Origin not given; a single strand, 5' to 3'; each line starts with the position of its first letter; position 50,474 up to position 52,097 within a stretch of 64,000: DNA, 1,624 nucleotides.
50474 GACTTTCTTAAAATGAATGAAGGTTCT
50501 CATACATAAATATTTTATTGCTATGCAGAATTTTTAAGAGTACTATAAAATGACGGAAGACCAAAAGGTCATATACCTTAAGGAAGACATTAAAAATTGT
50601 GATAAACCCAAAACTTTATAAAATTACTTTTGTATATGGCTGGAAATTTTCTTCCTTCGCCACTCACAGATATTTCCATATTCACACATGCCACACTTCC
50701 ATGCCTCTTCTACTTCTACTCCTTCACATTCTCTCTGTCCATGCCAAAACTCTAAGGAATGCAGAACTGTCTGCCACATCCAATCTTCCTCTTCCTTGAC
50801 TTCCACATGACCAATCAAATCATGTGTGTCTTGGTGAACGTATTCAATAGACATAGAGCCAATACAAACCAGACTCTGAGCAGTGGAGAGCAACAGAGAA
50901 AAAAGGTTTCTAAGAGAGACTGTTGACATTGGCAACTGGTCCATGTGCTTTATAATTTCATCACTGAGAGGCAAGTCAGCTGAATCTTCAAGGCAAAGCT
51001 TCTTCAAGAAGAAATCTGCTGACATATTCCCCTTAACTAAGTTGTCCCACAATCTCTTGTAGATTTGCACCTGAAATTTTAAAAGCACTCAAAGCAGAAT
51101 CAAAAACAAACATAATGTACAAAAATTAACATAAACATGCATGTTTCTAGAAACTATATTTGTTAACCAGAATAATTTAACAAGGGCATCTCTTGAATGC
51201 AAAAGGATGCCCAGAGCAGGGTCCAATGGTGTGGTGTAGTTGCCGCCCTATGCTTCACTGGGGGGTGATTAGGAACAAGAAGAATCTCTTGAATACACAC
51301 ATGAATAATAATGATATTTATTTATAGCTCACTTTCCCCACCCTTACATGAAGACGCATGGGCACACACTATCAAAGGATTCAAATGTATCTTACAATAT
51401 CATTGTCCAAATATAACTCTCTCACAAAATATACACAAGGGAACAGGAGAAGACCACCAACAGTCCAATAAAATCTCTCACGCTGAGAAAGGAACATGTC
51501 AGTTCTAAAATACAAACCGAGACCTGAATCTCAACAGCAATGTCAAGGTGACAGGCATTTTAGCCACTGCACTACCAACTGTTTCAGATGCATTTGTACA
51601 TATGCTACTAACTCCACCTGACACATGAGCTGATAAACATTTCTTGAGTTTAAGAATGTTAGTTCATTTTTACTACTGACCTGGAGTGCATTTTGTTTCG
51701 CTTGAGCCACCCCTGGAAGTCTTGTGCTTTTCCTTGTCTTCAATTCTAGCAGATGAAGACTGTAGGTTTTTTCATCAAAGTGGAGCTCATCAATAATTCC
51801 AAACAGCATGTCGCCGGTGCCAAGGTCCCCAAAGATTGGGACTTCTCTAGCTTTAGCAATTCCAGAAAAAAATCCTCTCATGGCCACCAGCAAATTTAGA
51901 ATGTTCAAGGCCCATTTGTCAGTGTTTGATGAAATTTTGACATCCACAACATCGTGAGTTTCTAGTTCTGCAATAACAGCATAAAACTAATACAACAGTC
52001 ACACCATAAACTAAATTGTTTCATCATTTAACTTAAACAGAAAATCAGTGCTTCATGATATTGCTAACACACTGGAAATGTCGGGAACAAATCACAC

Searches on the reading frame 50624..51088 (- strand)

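Call 37: search_protein_families(library=pfam, proteins=[window:50624-51088:-], max_evalue=0.01)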
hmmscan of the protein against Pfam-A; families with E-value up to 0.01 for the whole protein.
window:50624-51088:- (154 aa): 1 family
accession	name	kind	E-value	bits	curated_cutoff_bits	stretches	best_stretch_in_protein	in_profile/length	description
PF09810.15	Exo5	-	6.1e-21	75.8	25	1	59-144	276-367/367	Exonuclease V - a 5' deoxyribonuclease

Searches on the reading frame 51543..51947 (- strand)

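Call 37: search_protein_families(library=pfam, proteins=[window:51543-51947:-], max_evalue=0.01)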
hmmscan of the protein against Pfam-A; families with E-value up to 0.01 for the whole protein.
window:51543-51947:- (134 aa): 1 family
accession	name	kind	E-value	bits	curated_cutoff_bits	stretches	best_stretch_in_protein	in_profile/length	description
PF09810.15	Exo5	-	3e-10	40.6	25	1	2-61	64-121/367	Exonuclease V - a 5' deoxyribonuclease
